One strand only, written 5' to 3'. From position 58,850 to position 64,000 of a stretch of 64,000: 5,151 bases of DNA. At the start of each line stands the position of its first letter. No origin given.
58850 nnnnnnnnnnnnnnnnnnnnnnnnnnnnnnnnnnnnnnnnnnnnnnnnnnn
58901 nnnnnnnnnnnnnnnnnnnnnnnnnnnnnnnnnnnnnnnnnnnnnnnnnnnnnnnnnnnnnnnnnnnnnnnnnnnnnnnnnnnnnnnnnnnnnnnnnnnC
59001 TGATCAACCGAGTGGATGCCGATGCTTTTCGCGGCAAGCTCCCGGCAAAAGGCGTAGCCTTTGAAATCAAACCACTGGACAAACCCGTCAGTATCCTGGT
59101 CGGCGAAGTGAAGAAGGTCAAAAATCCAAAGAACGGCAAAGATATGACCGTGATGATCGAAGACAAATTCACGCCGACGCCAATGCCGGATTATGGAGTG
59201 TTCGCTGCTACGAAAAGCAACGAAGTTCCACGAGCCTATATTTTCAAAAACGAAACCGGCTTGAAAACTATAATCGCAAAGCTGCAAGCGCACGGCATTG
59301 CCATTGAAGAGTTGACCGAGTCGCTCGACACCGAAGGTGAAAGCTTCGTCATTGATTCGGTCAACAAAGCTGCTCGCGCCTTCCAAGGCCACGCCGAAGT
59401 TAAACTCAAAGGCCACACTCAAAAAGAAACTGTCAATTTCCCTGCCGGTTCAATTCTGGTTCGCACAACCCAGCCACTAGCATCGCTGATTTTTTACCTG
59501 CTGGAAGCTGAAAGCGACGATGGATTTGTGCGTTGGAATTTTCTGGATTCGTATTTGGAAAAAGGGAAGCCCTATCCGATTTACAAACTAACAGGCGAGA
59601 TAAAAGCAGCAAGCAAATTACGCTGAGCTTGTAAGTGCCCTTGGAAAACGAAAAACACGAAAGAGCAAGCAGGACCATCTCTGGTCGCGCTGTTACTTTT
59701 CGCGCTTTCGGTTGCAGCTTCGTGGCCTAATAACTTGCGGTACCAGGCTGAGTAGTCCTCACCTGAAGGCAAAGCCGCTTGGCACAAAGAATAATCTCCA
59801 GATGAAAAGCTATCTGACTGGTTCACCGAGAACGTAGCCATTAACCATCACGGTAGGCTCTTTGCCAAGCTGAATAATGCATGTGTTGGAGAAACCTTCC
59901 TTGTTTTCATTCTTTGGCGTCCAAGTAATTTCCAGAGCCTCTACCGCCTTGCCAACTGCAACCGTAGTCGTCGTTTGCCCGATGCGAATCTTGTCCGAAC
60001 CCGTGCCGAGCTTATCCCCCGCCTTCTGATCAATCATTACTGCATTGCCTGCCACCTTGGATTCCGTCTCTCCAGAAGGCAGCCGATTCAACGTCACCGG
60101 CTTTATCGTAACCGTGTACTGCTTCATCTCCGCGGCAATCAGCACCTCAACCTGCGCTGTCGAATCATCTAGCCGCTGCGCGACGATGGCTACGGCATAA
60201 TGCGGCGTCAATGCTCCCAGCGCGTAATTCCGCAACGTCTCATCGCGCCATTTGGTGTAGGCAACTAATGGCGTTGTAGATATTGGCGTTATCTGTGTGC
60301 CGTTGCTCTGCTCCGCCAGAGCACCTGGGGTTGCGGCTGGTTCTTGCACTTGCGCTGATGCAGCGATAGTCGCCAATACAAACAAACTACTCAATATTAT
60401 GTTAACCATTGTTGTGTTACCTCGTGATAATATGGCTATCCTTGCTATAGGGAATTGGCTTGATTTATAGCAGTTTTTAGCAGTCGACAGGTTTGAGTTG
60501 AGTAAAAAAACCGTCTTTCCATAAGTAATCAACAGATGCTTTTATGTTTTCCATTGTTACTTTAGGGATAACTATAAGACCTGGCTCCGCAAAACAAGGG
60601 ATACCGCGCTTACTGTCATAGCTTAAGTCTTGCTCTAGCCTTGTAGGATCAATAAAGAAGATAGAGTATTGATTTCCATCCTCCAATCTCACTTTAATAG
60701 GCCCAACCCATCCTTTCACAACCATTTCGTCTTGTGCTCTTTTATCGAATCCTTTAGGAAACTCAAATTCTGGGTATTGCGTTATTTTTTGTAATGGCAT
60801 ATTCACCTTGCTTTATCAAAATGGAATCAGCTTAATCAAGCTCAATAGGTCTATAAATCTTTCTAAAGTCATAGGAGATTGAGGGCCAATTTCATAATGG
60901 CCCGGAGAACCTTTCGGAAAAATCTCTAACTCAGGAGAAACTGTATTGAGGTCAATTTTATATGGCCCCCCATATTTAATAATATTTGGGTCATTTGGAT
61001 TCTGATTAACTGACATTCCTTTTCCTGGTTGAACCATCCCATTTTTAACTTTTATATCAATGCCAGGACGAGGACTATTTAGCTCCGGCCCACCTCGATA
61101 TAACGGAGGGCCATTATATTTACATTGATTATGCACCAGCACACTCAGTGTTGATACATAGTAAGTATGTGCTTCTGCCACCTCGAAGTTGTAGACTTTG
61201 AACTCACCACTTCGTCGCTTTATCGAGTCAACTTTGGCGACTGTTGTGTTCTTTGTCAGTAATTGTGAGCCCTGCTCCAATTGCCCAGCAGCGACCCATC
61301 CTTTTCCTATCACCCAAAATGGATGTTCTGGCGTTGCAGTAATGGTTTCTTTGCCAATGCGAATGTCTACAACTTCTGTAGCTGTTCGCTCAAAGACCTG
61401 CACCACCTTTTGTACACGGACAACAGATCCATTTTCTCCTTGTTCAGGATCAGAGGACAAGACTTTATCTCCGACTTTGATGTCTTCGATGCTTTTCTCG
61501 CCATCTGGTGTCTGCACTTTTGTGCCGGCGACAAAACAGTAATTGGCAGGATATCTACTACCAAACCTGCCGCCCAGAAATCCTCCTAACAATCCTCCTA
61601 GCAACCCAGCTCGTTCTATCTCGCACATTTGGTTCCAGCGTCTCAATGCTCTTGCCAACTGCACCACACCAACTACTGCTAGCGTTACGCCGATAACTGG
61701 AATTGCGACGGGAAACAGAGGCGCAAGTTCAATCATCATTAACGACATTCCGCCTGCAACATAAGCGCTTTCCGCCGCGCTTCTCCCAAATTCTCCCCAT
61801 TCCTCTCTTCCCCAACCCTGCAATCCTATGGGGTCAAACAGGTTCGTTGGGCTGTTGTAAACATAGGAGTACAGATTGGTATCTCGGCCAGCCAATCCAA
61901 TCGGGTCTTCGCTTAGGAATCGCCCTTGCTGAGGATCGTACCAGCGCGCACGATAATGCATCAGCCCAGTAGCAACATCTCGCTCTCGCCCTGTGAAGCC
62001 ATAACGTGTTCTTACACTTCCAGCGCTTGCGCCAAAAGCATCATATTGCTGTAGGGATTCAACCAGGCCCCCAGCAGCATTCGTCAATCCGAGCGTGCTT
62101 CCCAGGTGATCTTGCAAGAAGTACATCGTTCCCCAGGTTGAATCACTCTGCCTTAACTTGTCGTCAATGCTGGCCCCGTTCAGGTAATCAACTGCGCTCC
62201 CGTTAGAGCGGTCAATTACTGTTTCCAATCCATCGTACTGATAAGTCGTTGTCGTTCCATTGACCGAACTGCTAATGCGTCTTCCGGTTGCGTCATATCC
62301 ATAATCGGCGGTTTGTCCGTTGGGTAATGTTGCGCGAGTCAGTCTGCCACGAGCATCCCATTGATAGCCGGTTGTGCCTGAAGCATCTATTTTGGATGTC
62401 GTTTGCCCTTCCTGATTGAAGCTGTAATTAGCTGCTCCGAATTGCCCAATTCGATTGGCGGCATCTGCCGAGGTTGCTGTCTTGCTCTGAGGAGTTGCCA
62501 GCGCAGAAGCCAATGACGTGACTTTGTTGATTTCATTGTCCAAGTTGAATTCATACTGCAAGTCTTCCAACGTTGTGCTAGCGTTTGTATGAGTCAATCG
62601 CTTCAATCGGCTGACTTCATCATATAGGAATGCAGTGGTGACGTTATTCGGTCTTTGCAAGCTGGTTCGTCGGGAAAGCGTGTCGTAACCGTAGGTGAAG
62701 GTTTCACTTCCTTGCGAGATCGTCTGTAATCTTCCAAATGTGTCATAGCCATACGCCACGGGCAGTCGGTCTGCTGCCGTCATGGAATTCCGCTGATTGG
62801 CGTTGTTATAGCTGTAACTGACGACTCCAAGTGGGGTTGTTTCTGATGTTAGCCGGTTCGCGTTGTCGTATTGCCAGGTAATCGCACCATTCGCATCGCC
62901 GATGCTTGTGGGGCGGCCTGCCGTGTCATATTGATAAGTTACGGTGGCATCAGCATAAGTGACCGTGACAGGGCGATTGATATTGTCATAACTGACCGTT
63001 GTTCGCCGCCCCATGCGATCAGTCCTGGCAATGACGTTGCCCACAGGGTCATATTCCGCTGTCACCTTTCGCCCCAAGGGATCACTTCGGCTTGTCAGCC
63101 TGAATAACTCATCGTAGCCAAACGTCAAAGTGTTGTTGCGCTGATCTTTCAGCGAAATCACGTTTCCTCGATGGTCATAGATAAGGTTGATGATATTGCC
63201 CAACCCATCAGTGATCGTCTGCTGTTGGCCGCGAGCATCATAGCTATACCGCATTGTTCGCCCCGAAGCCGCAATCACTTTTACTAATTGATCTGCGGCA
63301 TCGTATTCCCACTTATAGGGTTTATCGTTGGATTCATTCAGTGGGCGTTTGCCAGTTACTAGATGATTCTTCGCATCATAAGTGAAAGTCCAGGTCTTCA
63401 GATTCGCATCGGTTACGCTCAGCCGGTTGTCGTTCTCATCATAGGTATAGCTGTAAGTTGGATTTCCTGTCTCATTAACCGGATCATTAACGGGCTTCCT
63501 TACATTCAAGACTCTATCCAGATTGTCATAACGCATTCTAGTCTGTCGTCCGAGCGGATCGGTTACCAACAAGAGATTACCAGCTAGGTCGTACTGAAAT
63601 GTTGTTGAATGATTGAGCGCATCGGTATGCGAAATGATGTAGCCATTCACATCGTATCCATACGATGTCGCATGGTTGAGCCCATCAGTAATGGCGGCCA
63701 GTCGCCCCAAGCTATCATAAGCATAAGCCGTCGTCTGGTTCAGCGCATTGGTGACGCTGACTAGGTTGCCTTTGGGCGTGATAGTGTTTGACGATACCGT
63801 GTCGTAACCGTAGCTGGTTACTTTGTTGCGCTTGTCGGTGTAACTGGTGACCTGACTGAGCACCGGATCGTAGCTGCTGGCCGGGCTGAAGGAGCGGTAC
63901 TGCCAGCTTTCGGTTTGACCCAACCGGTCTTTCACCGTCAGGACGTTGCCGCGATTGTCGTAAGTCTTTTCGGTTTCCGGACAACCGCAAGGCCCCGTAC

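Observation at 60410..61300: AT-rich compositional island covering the toxin tip, immunity gene and leader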

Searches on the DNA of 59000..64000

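Call 75: search_rna_families(source=window, start=59000, end=64000, threshold=evalue, max_evalue=1)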
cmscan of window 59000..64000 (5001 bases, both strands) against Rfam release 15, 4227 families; matches with E-value up to 1: 0.
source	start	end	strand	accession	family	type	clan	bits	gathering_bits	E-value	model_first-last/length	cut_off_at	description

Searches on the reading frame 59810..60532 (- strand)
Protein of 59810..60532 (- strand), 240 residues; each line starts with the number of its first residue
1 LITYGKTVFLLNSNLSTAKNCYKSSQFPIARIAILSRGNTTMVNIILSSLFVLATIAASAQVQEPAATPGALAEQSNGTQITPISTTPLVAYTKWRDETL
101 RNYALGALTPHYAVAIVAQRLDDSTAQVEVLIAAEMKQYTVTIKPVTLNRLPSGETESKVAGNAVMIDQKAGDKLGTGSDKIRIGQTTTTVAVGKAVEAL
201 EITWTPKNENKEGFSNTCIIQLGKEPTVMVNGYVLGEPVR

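Call 7: search_protein_families(library=pfam, proteins=[window:59810-60532:-], max_evalue=0.1)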
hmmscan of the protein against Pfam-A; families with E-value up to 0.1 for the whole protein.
window:59810-60532:- (240 aa): 1 family
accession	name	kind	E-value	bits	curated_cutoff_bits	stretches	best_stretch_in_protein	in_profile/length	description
PF25523.1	Ig_RIMBP2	-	0.012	16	27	0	190-220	10-40/105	RIMBP2-like, immunoglobulin-like domain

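Call 57: search_protein_families(library=pfam, proteins=[window:59813-60403:-], max_evalue=0.01)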
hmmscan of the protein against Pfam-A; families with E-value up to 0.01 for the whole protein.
window:59813-60403:- (197 aa): 1 family
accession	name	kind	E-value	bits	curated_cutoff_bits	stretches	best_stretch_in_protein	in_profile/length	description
PF25523.1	Ig_RIMBP2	-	0.0077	16.7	27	0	147-177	10-40/105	RIMBP2-like, immunoglobulin-like domain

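Call 76: search_protein_families(library=padloc, proteins=[window:59813-60403:-], max_evalue=0.01)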
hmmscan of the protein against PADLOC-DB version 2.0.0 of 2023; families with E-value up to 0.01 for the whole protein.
window:59813-60403:- (197 aa): 0 families

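Call 77: search_protein_families(library=ncbifam, proteins=[window:59813-60403:-], max_evalue=0.01)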
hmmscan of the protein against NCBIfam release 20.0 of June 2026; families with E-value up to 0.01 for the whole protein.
window:59813-60403:- (197 aa): 0 families

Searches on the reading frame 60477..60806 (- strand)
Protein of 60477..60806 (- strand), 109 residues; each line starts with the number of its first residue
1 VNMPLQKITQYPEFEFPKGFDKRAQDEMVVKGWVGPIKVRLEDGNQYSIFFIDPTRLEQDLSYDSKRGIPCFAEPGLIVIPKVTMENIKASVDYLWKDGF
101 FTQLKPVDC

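Call 7: search_protein_families(library=pfam, proteins=[window:60477-60806:-], max_evalue=0.1)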
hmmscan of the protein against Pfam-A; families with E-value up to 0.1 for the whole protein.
window:60477-60806:- (109 aa): 0 families

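Call 10: find_encoding_contigs(protein=window:60477-60806:-, flank=10000, max_places=6)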
Protein window:60477-60806:- (109 aa): no gene with exactly this product is on record in the collection.

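Call 11: find_encoding_contigs(protein=window:60477-60800:-, flank=10000, max_places=6)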
Protein window:60477-60800:- (107 aa): 2 contigs read that carry it; 2 places shown.
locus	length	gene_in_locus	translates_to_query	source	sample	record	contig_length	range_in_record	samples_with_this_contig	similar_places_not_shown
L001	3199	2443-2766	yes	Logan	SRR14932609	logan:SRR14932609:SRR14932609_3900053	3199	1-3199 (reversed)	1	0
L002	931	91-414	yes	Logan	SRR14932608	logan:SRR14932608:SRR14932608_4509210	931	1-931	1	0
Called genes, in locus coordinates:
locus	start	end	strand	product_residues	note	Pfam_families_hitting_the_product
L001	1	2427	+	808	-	?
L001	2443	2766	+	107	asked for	-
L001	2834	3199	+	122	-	?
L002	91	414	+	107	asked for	-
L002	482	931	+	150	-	?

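Call 13: find_homologous_proteins(query=window:60477-60800:-, max_evalue=0.001)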
Query window:60477-60800:- (107 aa): 3 proteins with E <= 0.001 among 3 candidates.
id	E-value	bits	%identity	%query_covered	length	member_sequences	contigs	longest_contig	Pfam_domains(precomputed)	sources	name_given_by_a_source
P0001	6.2e-68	244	100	100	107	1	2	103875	-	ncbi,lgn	-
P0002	1.0e-35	140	61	93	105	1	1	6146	-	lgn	-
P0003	5.8e-14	70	39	97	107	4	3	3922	-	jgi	-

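Call 14: find_encoding_contigs(protein=P0002, flank=10000)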
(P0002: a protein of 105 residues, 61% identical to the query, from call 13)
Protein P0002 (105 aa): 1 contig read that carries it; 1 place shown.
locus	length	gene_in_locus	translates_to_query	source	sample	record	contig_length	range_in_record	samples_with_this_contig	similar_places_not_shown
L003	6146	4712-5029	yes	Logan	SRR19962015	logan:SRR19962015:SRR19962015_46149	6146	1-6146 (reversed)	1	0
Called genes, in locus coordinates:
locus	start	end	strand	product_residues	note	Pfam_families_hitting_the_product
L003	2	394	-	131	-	?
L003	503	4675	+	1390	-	PF05593:RHS_repeat (weak), PF25023:TEN_YD-shell, PF05593:RHS_repeat (weak), PF25023:TEN_YD-shell, PF05593:RHS_repeat, PF25023:TEN_YD-shell, PF05593:RHS_repeat, PF07591:PT-HINT, +2 more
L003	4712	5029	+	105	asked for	-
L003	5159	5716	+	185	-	PF05076:SUFU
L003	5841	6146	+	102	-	?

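Call 15: find_encoding_contigs(protein=P0003, flank=10000)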
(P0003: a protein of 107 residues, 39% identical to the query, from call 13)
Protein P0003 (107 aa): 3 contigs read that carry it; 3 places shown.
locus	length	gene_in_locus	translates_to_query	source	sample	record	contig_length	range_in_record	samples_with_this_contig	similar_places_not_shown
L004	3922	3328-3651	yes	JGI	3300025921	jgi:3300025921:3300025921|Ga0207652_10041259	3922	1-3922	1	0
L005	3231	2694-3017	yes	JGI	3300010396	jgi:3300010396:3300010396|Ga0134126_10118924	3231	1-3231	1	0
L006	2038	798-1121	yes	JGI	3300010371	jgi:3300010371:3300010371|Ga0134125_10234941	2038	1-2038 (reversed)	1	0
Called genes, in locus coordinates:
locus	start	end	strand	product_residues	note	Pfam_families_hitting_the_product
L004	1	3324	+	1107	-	?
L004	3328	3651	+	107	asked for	-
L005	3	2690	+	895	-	?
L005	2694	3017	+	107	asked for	-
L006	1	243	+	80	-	?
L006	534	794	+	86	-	-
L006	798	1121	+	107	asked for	-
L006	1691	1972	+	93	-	-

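Call 16: list_cluster_members(proteins=[P0001, P0002, P0003])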
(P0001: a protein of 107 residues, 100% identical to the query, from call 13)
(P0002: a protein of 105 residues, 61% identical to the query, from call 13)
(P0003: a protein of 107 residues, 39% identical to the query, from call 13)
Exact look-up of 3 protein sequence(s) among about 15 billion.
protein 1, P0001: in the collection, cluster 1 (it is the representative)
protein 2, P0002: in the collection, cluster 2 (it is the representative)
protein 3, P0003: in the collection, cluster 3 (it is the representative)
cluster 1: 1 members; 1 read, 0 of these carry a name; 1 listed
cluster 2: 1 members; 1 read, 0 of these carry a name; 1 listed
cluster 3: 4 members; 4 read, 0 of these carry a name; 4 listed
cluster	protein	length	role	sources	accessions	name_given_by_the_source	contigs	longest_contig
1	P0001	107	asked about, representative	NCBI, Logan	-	-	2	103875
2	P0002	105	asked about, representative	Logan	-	-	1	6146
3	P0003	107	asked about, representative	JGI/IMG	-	-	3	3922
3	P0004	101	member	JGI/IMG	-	-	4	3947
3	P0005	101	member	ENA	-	-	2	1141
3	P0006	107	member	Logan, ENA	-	-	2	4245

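Call 30: search_protein_families(library=pfam, alignment_id=A2, max_evalue=1)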
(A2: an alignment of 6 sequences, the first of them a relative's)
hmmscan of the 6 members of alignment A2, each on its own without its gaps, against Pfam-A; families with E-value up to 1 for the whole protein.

A. member 1, P0001 (107 aa): 0 families

B. families by the number of members that match (of 6 scanned): 0 families

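Call 57: search_protein_families(library=pfam, proteins=[L003:503-4672:+, L003:5159-5713:+, L004:1-3321:+], max_evalue=0.01)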
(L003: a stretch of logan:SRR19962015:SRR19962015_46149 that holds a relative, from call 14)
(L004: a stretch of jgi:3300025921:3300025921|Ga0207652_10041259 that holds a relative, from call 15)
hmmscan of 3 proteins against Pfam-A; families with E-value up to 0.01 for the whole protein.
L003:503-4672:+ (1390 aa): 7 families
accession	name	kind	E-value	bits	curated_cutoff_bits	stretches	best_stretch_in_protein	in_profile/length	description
PF05593.20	RHS_repeat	-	1.8e-91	299.5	22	15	567-603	1-37/38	RHS Repeat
PF07591.16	PT-HINT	-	1.1e-22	81.2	27.7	1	1163-1292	2-136/137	Pretoxin HINT domain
PF13403.11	Hint_2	-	5.1e-06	27.4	28.4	1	1156-1207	2-44/147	Hint domain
PF08517.17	AXH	-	1.6e-05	25.8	33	1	1157-1236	1-86/116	Ataxin-1 and HBP1 module (AXH)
PF05203.21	Hom_end_hint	-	7.5e-05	23.3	32.1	1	1156-1207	1-47/228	Hom_end-associated Hint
PF01079.26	Hint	-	0.00025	21.1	29.7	1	1152-1227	9-84/213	Hint module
PF14890.11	Intein_splicing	-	0.0003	21.1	35.8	0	1170-1292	81-155/155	Intein splicing domain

L003:5159-5713:+ (185 aa): 1 family
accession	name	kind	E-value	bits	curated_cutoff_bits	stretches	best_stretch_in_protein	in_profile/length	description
PF05076.18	SUFU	-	6.4e-20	72.2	25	1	26-180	4-172/172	Suppressor of fused protein (SUFU)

L004:1-3321:+ (1107 aa): 2 families
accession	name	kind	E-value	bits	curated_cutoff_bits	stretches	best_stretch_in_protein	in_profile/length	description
PF05593.20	RHS_repeat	-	1.6e-14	54.3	22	1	224-261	1-38/38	RHS Repeat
PF18648.8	ADPRTs_Tse2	-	0.0024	19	26.6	0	1062-1101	84-125/137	Tse2 ADP-ribosyltransferase toxin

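Call 63: predict_structure(alignment_id=A2)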
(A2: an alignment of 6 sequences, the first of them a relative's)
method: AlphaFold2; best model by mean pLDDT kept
length: 107 residues; sequences in the alignment: 6
mean_pLDDT: 73.2   pTM: 0.69
mean pLDDT of the five models: 73.2, 68.9, 63.7, 62.6, 62.0
residues with pLDDT >= 90: 0; 70-90: 78; 50-70: 10; < 50: 19
segments of 3 or more residues with pLDDT < 50: 1-7, 61-64, 66-72
pLDDT, mean of each block of 10 residues (from residue 1): 48 82 85 85 85 69 42 72 85 81 70
secondary structure, 60 per line:
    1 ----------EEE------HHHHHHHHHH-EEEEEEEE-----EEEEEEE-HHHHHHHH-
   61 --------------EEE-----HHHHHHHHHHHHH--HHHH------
elements in order: E11-13 H20-29 E31-38 E44-50 H52-59 E75-77 H83-95 H98-101

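Call 76: search_protein_families(library=padloc, proteins=[window:60480-60800:-], max_evalue=0.01)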
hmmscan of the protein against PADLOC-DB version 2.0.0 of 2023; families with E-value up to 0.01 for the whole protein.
window:60480-60800:- (107 aa): 0 families

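Call 77: search_protein_families(library=ncbifam, proteins=[window:60480-60800:-], max_evalue=0.01)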
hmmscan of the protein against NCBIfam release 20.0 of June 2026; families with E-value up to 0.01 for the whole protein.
window:60480-60800:- (107 aa): 0 families
